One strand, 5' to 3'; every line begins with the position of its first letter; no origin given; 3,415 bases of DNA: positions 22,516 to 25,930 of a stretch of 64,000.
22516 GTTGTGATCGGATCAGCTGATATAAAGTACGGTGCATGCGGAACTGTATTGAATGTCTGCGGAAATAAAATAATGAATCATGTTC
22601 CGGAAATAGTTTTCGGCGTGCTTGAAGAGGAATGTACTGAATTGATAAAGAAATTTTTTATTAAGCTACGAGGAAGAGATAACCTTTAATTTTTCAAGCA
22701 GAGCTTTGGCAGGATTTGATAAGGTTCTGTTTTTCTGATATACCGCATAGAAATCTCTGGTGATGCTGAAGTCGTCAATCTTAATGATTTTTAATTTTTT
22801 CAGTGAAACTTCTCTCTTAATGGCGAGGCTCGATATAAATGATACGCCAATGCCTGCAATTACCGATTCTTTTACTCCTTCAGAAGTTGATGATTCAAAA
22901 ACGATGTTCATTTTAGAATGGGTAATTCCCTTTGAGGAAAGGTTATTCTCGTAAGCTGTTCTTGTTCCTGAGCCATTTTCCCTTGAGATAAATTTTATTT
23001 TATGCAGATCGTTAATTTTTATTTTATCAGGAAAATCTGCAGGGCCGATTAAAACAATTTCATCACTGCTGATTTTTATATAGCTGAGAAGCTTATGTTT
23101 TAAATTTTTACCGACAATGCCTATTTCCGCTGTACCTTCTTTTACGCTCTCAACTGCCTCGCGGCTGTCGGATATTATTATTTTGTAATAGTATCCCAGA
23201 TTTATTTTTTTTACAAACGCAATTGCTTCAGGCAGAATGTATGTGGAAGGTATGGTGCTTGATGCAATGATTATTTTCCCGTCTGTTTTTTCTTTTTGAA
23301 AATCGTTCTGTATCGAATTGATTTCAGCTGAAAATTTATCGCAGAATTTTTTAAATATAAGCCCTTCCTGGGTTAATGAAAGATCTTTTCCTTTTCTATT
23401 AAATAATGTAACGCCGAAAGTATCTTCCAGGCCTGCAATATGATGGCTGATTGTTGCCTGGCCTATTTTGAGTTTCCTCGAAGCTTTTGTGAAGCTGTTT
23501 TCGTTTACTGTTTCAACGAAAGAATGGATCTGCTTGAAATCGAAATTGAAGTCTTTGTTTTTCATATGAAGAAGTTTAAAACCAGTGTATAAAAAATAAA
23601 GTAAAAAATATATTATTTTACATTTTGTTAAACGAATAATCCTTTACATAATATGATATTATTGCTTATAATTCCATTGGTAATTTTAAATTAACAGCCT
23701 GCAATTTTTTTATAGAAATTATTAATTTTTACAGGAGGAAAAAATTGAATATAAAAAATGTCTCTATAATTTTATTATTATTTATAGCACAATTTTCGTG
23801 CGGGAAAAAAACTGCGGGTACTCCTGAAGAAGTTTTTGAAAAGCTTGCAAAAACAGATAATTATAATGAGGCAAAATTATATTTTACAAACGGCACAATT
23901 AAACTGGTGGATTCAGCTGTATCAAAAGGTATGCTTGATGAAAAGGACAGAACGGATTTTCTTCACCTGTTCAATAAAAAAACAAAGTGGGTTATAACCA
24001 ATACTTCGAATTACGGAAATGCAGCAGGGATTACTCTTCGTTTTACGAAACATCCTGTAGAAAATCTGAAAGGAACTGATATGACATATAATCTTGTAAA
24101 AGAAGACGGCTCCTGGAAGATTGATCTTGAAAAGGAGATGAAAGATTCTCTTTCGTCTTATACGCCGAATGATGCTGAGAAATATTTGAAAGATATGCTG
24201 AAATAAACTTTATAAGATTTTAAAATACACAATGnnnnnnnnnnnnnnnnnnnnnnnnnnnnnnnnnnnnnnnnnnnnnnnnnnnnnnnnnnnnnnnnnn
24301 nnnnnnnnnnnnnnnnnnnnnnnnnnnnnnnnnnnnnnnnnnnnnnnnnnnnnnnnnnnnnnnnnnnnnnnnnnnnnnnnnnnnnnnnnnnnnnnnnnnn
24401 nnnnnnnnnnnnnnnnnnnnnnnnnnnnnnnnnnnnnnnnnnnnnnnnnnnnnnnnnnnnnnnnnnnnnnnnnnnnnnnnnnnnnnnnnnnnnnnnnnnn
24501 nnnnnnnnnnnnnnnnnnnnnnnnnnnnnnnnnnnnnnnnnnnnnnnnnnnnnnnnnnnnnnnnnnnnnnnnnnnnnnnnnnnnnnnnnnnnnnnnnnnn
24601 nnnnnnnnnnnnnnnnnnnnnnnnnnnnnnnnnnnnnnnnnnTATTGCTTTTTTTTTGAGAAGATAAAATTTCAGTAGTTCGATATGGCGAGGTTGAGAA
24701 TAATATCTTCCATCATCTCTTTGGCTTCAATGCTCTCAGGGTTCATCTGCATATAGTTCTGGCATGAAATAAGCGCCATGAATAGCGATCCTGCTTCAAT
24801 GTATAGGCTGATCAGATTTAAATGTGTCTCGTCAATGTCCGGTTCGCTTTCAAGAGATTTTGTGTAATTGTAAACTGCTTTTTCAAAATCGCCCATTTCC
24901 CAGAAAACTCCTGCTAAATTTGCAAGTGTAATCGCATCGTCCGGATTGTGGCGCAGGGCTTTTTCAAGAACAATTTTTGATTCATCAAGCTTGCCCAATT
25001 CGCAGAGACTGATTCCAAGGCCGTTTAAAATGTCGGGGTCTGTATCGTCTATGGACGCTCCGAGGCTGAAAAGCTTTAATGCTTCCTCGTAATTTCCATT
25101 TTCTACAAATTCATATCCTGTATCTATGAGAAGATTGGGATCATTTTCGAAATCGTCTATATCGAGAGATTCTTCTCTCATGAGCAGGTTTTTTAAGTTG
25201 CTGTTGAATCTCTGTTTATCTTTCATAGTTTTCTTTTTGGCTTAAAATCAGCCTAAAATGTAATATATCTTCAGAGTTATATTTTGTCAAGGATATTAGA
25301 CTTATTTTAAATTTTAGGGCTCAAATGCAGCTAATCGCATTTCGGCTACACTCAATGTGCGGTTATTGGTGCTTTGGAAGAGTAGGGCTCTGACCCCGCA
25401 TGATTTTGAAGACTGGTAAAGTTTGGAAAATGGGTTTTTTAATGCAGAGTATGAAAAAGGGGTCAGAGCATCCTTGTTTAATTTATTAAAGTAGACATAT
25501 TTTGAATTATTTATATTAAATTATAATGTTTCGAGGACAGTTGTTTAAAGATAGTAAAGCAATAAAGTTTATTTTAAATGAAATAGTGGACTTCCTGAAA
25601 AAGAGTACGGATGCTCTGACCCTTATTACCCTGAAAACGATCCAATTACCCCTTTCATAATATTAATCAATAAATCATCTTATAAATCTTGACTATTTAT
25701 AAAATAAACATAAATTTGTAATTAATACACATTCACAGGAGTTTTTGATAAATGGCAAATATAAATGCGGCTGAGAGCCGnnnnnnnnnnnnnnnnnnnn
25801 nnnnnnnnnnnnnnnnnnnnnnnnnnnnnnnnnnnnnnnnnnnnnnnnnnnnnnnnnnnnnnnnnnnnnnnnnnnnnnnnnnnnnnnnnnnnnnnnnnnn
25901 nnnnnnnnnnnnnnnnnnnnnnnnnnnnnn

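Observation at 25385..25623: Intergenic region with mutually exclusive long-range pairings (possible riboregulator or small hairpin repeat)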

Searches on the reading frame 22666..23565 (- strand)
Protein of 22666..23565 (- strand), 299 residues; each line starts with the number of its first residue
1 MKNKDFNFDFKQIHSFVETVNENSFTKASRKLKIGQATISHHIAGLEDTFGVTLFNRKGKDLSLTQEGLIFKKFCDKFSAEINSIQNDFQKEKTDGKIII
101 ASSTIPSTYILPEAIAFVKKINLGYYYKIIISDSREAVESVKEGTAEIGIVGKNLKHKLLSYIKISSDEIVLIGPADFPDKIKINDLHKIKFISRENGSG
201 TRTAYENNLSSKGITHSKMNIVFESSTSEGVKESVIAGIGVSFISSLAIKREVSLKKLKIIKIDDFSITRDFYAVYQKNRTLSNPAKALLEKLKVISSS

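Call 45: search_protein_families(library=pfam, proteins=[window:22666-23565:-], max_evalue=0.01)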
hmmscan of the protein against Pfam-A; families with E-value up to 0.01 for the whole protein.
window:22666-23565:- (299 aa): 4 families
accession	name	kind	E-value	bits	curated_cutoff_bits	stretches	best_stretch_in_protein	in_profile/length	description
PF03466.25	LysR_substrate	-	4.5e-29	101.8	28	1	94-293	4-204/209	LysR substrate binding domain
PF00126.33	HTH_1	-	7.7e-18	64.6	26.6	1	11-68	2-59/60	Bacterial regulatory helix-turn-helix protein, lysR family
PF12849.12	PBP_like_2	-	9.5e-10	39.1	27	1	91-234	5-174/267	PBP superfamily domain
PF12727.12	PBP_like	-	6.8e-08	32.3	27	1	144-256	45-162/193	PBP superfamily domain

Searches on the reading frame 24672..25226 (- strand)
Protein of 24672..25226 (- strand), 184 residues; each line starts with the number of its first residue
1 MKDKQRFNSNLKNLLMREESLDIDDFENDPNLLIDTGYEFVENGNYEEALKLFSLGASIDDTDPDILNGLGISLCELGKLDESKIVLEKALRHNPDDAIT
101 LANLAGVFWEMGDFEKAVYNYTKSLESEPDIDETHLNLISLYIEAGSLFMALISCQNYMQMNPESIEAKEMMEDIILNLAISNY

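Call 11: find_encoding_contigs(protein=window:24672-25226:-, flank=3000, max_places=10)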
Protein window:24672-25226:- (184 aa): 1 contig read that carries it; 1 place shown.
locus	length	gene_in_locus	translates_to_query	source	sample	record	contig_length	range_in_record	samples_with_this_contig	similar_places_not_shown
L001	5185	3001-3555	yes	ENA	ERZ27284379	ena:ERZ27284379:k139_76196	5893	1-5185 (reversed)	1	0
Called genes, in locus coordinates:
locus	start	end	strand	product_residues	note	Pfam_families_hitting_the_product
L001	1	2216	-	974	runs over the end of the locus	?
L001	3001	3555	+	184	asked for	-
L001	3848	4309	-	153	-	-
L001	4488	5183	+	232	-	?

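Call 45: search_protein_families(library=pfam, proteins=[window:24672-25226:-], max_evalue=0.01)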
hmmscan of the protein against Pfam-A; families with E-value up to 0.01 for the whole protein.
window:24672-25226:- (184 aa): 16 families
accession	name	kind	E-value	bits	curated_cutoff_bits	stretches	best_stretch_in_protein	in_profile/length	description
PF07719.23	TPR_2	-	7.2e-15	54.3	27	2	65-97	2-34/34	Tetratricopeptide repeat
PF13414.12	TPR_11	-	1.1e-14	54.2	26.8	2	37-78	1-42/42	TPR repeat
PF00515.34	TPR_1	-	4.5e-14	52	27.8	2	98-130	1-33/34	Tetratricopeptide repeat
PF14559.12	TPR_19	-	1.2e-13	51.6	25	2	41-100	2-60/68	Tetratricopeptide repeat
PF13424.12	TPR_12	-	1.6e-11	44.7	30.1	1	66-126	5-73/77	Tetratricopeptide repeat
PF13431.12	TPR_17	-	2.5e-11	43.3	24.4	0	87-118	2-33/34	Tetratricopeptide repeat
PF13428.12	TPR_14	-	9.1e-10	38.7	23.5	0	65-105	2-42/44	Tetratricopeptide repeat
PF13181.12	TPR_8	-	3.2e-09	36.6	25.7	0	101-130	4-33/34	Tetratricopeptide repeat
PF13432.12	TPR_16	-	3.5e-08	34.2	32.7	1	70-119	3-52/65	Tetratricopeptide repeat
PF13374.12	TPR_10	-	8.2e-07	29.3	27.5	0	66-92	4-30/42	Tetratricopeptide repeat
PF13176.12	TPR_7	-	3.4e-05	24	27.9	0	100-126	1-27/36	Tetratricopeptide repeat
PF13174.12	TPR_6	-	0.00018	22.4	26.3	0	70-96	6-32/33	Tetratricopeptide repeat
PF23914.1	TPR_CcmH_CycH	-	0.00021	21.6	42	0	86-141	38-93/158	Cytochrome c-type biogenesis protein H TPR domain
PF04733.20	Coatomer_E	-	0.00024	21.1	21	1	45-121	182-258/290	Coatomer epsilon subunit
PF04212.24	MIT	-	0.00028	21.4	30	0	42-56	16-30/66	MIT (microtubule interacting and transport) domain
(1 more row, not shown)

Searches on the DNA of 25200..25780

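Call 17: search_rna_families(source=window, start=25200, end=25780, threshold=evalue, max_evalue=10)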
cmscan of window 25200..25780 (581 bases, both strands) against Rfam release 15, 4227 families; matches with E-value up to 10: 4.
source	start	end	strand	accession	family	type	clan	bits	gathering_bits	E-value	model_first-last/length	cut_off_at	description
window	25240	25320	-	RF00535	snoMe28S-Am982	Gene; snRNA; snoRNA; CD-box;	CL00054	15.7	49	9.5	1-80/80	no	Small nucleolar RNA Me28S-Am982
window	25417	25489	+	RF02058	STnc400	Gene;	-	14.3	80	6.6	1-125/125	no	Gammaproteobacterial sRNA STnc400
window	25562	25608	+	RF02929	algC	Cis-reg;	-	14.2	33.8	8.5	1-52/52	no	algC RNA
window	25587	25645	+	RF01295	SCARNA7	Gene; snRNA; snoRNA; scaRNA;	-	8.4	65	7.7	1-330/330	no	Small Cajal body-specific RNA 7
